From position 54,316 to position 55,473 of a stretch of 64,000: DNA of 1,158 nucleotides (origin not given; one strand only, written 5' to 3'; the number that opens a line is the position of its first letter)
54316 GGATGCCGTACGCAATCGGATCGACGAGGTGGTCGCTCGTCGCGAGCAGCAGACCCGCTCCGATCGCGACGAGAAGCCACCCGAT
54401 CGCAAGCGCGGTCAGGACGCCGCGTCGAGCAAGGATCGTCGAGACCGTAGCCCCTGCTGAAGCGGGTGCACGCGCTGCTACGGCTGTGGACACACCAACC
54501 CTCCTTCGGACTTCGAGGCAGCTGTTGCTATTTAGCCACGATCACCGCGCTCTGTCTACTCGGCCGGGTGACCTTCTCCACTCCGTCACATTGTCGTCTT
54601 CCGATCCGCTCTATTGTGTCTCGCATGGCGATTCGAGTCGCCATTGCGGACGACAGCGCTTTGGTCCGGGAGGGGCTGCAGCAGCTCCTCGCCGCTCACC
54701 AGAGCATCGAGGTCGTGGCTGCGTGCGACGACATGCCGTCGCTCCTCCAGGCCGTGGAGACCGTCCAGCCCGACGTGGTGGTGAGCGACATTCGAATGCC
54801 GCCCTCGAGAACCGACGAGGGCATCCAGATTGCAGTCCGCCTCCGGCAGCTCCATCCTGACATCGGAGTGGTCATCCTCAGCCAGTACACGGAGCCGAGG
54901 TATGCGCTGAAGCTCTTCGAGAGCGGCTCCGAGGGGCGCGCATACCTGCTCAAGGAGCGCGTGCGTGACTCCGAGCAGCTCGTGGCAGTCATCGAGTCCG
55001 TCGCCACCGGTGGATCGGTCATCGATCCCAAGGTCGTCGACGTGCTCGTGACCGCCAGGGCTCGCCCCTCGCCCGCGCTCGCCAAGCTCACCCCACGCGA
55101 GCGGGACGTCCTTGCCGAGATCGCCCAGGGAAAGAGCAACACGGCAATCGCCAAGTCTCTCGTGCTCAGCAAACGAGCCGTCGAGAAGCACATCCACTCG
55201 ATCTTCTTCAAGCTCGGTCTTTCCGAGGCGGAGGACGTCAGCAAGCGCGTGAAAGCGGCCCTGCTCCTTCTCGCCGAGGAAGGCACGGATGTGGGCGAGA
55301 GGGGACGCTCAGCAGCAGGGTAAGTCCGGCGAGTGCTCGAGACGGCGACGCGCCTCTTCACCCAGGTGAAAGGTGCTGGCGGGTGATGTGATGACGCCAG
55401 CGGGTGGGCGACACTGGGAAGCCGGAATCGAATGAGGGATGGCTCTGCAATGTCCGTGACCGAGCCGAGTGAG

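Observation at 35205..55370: Seven intergenic copies of the palindrome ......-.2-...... tie a 20-kb block of stress and membrane genes into a putative regulon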

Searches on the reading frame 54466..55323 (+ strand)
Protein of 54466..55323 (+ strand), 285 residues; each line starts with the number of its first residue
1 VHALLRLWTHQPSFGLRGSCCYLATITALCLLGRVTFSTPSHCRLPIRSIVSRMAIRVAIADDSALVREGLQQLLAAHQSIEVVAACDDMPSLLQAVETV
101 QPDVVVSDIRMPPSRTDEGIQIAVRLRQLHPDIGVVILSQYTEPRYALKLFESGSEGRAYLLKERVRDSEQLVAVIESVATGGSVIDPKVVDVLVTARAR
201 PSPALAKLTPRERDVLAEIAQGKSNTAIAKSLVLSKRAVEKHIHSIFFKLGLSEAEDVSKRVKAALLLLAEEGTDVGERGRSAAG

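Call 9: search_protein_families(library=pfam, proteins=[window:54466-55323:+], max_evalue=0.01)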
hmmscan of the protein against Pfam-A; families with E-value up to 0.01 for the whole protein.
window:54466-55323:+ (285 aa): 3 families
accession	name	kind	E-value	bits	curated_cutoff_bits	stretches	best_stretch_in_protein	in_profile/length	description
PF00072.30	Response_reg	-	5.1e-17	62.5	30.2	1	58-165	1-101/111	Response regulator receiver domain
PF00196.25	GerE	-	1.2e-13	50.9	23.5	1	207-254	2-49/57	Bacterial regulatory proteins, luxR family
PF08281.18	Sigma70_r4_2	-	0.00018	21.5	25.7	1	204-244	7-48/54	Sigma-70, region 4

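Call 13: find_homologous_proteins(query=window:54625-55320:+, max_evalue=1e-20)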
Query window:54625-55320:+ (232 aa): 8000 proteins with E <= 1e-20 among 8000 candidates; the best 120 are listed.
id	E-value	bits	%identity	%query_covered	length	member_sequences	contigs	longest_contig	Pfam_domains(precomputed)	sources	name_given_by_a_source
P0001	2.2e-127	441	94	100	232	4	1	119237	PF00196.26,PF00072.31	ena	-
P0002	2.5e-126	437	92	100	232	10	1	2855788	PF00196.26,PF00072.31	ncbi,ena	-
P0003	6.7e-125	433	92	100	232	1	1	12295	PF00196.26,PF00072.31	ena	-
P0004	4.5e-122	423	90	100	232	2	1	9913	PF00196.26,PF00072.31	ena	-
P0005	2.0e-112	392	84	100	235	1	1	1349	PF00196.26,PF00072.31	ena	-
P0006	7.5e-110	383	84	96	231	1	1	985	PF00196.26,PF00072.31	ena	-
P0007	3.2e-109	381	83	96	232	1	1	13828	PF00196.26,PF00072.31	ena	-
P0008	1.7e-108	379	83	97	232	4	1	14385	PF00196.26,PF00072.31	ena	-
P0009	1.0e-107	376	82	97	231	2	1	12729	PF00196.26,PF00072.31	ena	-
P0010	5.3e-107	374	82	97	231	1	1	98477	PF00196.26,PF00072.31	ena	-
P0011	7.4e-107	374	83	97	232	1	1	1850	PF00196.26,PF00072.31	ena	-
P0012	2.9e-106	372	81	97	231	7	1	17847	PF00196.26,PF00072.31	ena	-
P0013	3.4e-106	371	82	97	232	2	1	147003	PF00196.26,PF00072.31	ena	-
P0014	9.2e-106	370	81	99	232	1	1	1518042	PF00196.26,PF00072.31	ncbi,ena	-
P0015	1.2e-105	370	80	100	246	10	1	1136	PF00196.26,PF00072.31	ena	-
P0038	2.8e-102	359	77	99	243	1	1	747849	PF00196.26,PF00072.31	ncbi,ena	-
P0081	1.2e-87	311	67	99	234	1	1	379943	PF00196.26,PF00072.31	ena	-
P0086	2.0e-87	310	68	94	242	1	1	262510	PF00196.26,PF00072.31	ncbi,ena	-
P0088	2.1e-87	310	69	94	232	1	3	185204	PF00196.26,PF00072.31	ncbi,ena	-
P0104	6.7e-87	309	67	99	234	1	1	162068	PF00196.26,PF00072.31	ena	-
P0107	7.1e-87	308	69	94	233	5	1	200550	PF00196.26,PF00072.31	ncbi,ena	-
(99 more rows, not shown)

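Call 14: find_encoding_contigs(protein=P0002, flank=10000, max_places=2)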
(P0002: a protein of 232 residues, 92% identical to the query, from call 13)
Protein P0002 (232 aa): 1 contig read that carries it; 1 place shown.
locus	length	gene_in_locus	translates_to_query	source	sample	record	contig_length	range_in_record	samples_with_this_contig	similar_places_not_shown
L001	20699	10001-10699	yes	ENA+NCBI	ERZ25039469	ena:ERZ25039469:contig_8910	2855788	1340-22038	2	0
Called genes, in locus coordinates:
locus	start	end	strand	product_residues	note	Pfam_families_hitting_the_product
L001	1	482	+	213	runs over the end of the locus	PF07366:SnoaL, PF12680:SnoaL_2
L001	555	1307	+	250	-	-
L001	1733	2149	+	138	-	PF07366:SnoaL, PF12680:SnoaL_2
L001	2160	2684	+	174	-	PF00583:Acetyltransf_1, PF13673:Acetyltransf_10, PF08445:FR47 (faint), PF13508:Acetyltransf_7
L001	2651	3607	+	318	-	PF02475:TRM5-TYW2_MTfase, PF05185:PRMT5, PF05175:MTS (weak), PF06325:PrmA, PF13847:Methyltransf_31 (weak), PF08241:Methyltransf_11 (weak), PF13649:Methyltransf_25, PF22528:PRMT_C (weak)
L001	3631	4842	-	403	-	PF17874:TPR_MalT, PF00196:GerE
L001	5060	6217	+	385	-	-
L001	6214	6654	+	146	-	PF23636:DUF7144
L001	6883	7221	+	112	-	PF02627:CMD (weak)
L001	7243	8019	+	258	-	-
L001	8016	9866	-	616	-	PF07730:HisKA_3, PF02518:HATPase_c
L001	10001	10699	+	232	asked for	PF00072:Response_reg, PF00196:GerE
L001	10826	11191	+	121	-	-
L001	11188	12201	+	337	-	-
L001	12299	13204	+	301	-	PF03781:FGE-sulfatase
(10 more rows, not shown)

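Call 15: find_encoding_contigs(protein=P0014, flank=10000, max_places=2)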
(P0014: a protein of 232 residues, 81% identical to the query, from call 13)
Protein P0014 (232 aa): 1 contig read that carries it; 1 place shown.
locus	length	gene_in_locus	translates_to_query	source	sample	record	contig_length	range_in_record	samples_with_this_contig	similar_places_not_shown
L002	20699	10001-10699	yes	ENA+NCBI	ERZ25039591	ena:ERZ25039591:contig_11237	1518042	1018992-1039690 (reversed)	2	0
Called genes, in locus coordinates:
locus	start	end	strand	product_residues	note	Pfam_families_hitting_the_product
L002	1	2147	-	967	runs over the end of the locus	PF06897:DUF1269, PF00884:Sulfatase, PF16347:SGSH_C (faint)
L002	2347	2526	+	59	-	-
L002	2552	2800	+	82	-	-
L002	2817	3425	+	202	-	-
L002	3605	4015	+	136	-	-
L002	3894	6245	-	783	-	PF13191:AAA_16, PF13401:AAA_22 (weak), PF25873:WHD_MalT, PF17874:TPR_MalT, PF00196:GerE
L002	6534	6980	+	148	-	PF23636:DUF7144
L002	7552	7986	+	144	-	-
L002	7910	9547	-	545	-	PF07730:HisKA_3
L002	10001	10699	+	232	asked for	PF00072:Response_reg, PF00196:GerE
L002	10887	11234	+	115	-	-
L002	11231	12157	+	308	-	PF28159:CEP89 (weak)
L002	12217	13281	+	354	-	PF03706:LPG_synthase_TM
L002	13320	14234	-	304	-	PF03781:FGE-sulfatase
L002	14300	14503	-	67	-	PF05199:GMC_oxred_C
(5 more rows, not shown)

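Call 16: find_encoding_contigs(protein=P0038, flank=10000, max_places=2)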
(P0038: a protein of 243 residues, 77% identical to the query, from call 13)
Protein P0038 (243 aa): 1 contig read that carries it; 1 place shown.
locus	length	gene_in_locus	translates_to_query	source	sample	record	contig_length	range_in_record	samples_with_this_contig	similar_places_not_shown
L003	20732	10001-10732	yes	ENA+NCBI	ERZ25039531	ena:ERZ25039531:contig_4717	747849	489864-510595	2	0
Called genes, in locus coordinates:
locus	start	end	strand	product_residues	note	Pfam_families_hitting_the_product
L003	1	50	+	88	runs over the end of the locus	-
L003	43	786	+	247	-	PF09335:VTT_dom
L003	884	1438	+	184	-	-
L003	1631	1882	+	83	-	PF09851:SHOCT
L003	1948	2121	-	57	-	-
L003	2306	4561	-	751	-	PF13191:AAA_16 (weak), PF13401:AAA_22 (faint), PF25873:WHD_MalT, PF17874:TPR_MalT, PF00196:GerE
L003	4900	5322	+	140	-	PF23636:DUF7144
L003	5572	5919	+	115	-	PF02627:CMD (weak)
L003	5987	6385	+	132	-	PF13396:PLDc_N (weak), PF09851:SHOCT (weak)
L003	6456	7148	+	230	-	PF10009:DUF2252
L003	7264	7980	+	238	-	PF10009:DUF2252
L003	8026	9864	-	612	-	PF07730:HisKA_3, PF02518:HATPase_c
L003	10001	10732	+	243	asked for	PF00072:Response_reg, PF00196:GerE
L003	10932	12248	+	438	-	PF00070:Pyr_redox (faint), PF01266:DAO (faint), PF07992:Pyr_redox_2, PF13738:Pyr_redox_3 (faint)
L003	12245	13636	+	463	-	PF00479:G6PD_N, PF02781:G6PD_C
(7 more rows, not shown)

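Call 24: search_solved_structures(query=window:54625-55320:+, max_evalue=1e-10, show_alignments=2)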
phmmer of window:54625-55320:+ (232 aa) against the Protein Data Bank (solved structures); distinct sequences matched with E-value up to 1e-10: 17.
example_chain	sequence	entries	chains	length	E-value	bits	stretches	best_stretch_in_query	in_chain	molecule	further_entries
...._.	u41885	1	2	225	2.5e-19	73.1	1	3-201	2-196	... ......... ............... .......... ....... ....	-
5hev_A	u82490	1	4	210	5.2e-17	65.6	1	3-201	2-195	Response regulator protein VraR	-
1a04_A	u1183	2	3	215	9.9e-17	64.6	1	5-201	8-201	NITRATE/NITRITE RESPONSE REGULATOR PROTEIN NARL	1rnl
4yn8_A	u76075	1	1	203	6.4e-16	62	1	2-201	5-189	Response regulator ChrA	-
7ve6_A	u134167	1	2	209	7.2e-16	61.8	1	1-201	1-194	Response regulator protein VraR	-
4gvp_A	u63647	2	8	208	1.9e-15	60.5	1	3-201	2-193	Response regulator protein vraR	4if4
4ldz_A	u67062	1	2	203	2.8e-14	56.6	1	3-201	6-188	Transcriptional regulatory protein DesR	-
4zmr_A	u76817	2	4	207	5.2e-14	55.8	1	3-202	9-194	Response regulator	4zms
4hye_A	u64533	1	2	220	6.6e-14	55.4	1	4-202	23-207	Response regulator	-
3eul_A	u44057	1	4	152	4.4e-13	52.7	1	3-140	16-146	POSSIBLE NITRATE/NITRITE RESPONSE TRANSCRIPTIONAL REGULATORY PROTEIN NARL (DNA-binding res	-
3b2n_A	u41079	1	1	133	2.7e-12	50.2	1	5-129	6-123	Uncharacterized protein Q99UF4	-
5vxn_A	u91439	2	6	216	2.4e-11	47.1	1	4-200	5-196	Transcriptional regulatory protein RcsB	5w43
6eo2_A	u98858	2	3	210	2.5e-11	47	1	4-200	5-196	Transcriptional regulatory protein RcsB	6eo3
5o8y_A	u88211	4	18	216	2.5e-11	47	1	4-200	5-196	Transcriptional regulatory protein RcsB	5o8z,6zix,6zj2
3cz5_A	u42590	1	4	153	2.8e-11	46.9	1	3-145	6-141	Two-component response regulator, LuxR family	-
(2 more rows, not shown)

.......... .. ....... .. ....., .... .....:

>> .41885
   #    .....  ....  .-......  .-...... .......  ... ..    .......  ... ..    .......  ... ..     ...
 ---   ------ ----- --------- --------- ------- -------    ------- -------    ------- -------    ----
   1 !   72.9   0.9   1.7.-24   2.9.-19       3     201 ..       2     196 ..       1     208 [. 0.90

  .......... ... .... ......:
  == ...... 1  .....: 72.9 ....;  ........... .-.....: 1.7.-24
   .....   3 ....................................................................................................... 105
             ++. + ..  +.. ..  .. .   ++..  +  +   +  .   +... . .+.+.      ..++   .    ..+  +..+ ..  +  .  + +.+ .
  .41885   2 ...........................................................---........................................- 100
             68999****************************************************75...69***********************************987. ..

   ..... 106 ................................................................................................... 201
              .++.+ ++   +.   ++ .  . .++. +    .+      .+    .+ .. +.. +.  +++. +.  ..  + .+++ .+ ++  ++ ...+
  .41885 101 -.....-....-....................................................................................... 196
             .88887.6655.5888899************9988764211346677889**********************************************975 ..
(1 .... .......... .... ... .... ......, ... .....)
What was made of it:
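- Closest known: DosR/DevR and NarL. Same: The block's response regulator is most similar to DevR among solved structures (call 24).
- Its nearest solved relative is DevR/DosR (call 24).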

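Call 25: search_protein_families(library=ncbifam, proteins=[window:54625-55320:+], max_evalue=0.001)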
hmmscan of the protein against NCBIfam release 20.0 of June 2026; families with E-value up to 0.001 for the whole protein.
window:54625-55320:+ (232 aa): 40 families (the best 25 are shown)
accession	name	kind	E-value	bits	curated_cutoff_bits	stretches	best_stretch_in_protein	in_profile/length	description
NF047785.1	respo_reg_MadR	equivalog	3e-36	124.7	300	1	3-205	1-200/209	MadR family response regulator transcription factor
NF052445.1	RespRegMctR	equivalog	4.4e-34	117.7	300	1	3-206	2-196/205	two-component system response regulator MctR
NF011896.0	PRK15369.1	equivalog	4.8e-28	98.2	242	1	2-204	3-199/211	two component system response regulator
NF007935.0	PRK10651.1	equivalog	4.6e-27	94.6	250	1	4-201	8-202/216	two-component system response regulator NarL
NF007708.0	PRK10403.1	equivalog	9.4e-24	84.1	343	1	3-220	7-213/215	nitrate/nitrite response regulator protein NarP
NF007685.0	PRK10360.1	equivalog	1.5e-19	70.6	258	1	3-209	2-192/196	response regulator transcription factor UhpA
NF007018.1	PRK09483.1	equivalog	5.2e-19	68.8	280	1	3-202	2-196/217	UvrY/SirA/GacA family response regulator transcription factor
NF006900.1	PRK09390.1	equivalog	7.9e-18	64.7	255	1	4-213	6-198/203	response regulator FixJ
NF007403.0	PRK09935.1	equivalog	2.4e-17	63.3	271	1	5-202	6-197/210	fimbria biosynthesis transcriptional regulator FimZ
NF007419.0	PRK09958.1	equivalog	1.5e-15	57.3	251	1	6-198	4-187/204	acid-sensing system DNA-binding response regulator EvgA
NF041830.1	RR_TF_ErdR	exception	5e-15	55.8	390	1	4-216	3-206/213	response regulator transcription factor ErdR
NF008098.0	PRK10840.1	equivalog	2.1e-14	53.5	235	1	3-200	4-196/216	response regulator transcription factor RcsB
NF001965.0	PRK00742.1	subfamily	5.6e-13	48.8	293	1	1-91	2-88/357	chemotaxis-specific protein-glutamate methyltransferase CheB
NF008677.0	PRK11697.1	equivalog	1.8e-12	47.2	246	1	3-111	2-102/238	two-component system response regulator BtsR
TIGR01818.1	ntrC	equivalog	4.1e-12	45.6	558.6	1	5-124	1-111/463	nitrogen regulation protein NR(I)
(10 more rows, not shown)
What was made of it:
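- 54625..55323 (+): NarL-type response regulator. Rival candidate regulator; not preceded by the composite. calls 9, 13, 24, 25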

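Call 31: find_encoding_contigs(protein=P0086, flank=10000, max_places=1)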
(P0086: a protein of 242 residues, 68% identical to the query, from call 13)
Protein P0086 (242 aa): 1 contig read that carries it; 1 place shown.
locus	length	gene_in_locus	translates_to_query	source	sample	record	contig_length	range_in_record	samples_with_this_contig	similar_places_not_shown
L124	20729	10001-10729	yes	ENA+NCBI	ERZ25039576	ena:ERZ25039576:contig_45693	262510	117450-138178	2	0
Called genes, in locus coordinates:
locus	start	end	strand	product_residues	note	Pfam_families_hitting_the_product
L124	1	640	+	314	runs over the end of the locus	PF04199:Cyclase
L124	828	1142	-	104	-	-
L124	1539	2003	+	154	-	-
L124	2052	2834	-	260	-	PF26504:DUF8168_C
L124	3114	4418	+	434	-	PF07228:SpoIIE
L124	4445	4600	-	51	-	-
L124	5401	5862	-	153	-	-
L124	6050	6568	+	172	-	PF04525:LOR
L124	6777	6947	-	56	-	-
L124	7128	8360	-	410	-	-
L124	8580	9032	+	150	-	-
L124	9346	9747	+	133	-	PF00072:Response_reg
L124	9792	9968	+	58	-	-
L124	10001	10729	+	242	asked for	PF00072:Response_reg, PF00196:GerE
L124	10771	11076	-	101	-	-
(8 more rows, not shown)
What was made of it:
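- On MalT/LAL-type STAND activator regulon (MalT-box promoters): WHD_MalT and TPR_MalT in orthologues (calls 15, 16, 31).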

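Call 32: find_encoding_contigs(protein=P0081, flank=10000, max_places=1)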
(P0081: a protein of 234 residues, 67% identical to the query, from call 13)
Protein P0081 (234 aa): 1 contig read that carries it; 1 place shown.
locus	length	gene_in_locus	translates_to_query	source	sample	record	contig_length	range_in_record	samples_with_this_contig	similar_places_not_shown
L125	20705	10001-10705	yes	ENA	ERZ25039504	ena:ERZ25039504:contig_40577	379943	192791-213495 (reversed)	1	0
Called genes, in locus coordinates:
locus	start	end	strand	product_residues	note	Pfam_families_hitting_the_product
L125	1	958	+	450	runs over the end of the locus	PF04389:Peptidase_M28, PF01546:Peptidase_M20, PF07687:M20_dimer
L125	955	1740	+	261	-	PF07136:DUF1385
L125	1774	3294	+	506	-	PF13191:AAA_16 (faint), PF00004:AAA, PF17862:AAA_lid_3, PF01434:Peptidase_M41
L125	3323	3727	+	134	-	PF00903:Glyoxalase, PF13468:Glyoxalase_3, PF13669:Glyoxalase_4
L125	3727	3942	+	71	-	-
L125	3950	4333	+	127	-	PF01569:PAP2, PF22778:VCPO_2nd (faint)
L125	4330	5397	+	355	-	PF01926:MMR_HSR1, PF02421:FeoB_N, PF06071:YchF-GTPase_C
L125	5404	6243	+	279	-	PF00892:EamA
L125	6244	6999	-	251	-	PF01061:ABC2_membrane, PF12698:ABC2_membrane_3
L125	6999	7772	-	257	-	PF01061:ABC2_membrane, PF12698:ABC2_membrane_3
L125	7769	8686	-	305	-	PF00005:ABC_tran, PF13304:AAA_21 (weak), PF13732:DrrA1-3_C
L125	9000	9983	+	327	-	PF12706:Lactamase_B_2, PF13483:Lactamase_B_3, PF00072:Response_reg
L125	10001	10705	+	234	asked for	PF00072:Response_reg, PF00196:GerE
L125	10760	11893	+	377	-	-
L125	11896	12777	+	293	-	PF01435:Peptidase_M48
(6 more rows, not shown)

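Call 68: find_encoding_contigs(protein=P0088, flank=10000, max_places=3)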
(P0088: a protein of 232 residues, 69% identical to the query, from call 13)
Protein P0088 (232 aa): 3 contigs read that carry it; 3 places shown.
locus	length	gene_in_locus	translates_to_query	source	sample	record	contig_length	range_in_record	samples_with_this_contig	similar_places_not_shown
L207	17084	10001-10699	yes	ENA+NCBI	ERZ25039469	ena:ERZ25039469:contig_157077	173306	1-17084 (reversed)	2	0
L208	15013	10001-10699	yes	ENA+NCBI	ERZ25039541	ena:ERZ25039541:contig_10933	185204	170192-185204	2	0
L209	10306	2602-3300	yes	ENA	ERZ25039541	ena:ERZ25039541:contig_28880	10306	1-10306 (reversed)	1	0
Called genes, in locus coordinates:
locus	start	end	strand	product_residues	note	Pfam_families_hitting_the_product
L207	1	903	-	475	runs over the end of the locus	PF00479:G6PD_N, PF02781:G6PD_C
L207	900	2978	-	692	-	PF14742:GDE_N_bis, PF06202:GDE_C (faint), PF22422:MGH1-like_GH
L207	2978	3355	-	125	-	PF14864:Alkyl_sulf_C (weak), PF02036:SCP2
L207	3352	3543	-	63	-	-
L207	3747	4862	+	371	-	PF03706:LPG_synthase_TM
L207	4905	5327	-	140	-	-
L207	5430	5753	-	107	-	PF00520:Ion_trans, PF07885:Ion_trans_2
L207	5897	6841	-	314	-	-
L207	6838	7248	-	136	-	-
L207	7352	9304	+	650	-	PF07730:HisKA_3, PF02518:HATPase_c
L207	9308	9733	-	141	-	PF00072:Response_reg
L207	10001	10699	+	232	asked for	PF00072:Response_reg, PF00196:GerE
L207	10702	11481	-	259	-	-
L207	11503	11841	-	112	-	-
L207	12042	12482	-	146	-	PF23636:DUF7144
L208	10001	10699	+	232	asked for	PF00072:Response_reg, PF00196:GerE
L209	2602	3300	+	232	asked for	PF00072:Response_reg, PF00196:GerE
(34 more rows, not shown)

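Call 69: find_encoding_contigs(protein=P0107, flank=10000, max_places=1)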
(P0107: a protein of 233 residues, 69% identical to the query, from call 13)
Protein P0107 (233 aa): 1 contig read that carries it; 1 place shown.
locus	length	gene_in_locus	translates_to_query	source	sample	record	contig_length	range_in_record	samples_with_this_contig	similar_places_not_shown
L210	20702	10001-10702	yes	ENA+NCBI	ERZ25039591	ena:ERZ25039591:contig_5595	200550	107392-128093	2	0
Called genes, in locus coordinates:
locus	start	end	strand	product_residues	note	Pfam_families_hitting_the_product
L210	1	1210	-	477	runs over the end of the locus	PF19363:DUF5939, PF00211:Guanylate_cyc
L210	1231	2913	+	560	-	PF00587:tRNA-synt_2b, PF04073:tRNA_edit, PF03129:HGTP_anticodon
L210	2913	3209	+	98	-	PF13560:HTH_31, PF01381:HTH_3 (weak)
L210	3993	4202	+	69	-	-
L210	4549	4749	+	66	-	-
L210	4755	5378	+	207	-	-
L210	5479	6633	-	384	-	PF00520:Ion_trans, PF07885:Ion_trans_2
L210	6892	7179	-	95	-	-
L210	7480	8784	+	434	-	-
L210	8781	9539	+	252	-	-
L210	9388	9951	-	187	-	PF00072:Response_reg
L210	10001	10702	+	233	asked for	PF00072:Response_reg, PF00196:GerE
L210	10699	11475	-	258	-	-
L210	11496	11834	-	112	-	-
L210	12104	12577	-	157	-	PF23636:DUF7144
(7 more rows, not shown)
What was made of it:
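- The kinase and regulator pair is conserved inside the block in all close relatives (calls 14-16, 31, 68-69). Both proteins carry GerE-type helix-turn-helix domains, and both are conserved in the block in all the response-regulator-first loci that also carry STAND (calls 14-16, 31, 68-69).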

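Call 70: find_encoding_contigs(protein=P0104, flank=10000, max_places=1)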
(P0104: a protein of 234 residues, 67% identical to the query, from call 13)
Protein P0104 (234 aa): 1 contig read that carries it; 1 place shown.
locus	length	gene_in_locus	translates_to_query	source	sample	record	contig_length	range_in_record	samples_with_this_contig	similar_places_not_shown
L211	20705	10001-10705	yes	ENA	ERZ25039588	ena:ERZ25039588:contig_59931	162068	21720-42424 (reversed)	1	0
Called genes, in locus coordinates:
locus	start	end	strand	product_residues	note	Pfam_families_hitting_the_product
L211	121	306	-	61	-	-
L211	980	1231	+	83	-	-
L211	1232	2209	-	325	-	-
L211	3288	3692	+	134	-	PF00903:Glyoxalase, PF13468:Glyoxalase_3, PF13669:Glyoxalase_4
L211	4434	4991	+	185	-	PF01926:MMR_HSR1 (faint)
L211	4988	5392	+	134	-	PF06071:YchF-GTPase_C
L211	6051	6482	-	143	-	PF12698:ABC2_membrane_3 (weak)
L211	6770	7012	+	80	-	-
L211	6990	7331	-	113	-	-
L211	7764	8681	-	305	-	PF00005:ABC_tran, PF13304:AAA_21 (weak), PF13732:DrrA1-3_C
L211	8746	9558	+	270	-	-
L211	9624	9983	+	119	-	PF00072:Response_reg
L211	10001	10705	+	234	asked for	PF00072:Response_reg, PF00196:GerE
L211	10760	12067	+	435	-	PF09851:SHOCT (weak)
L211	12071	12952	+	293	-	PF01435:Peptidase_M48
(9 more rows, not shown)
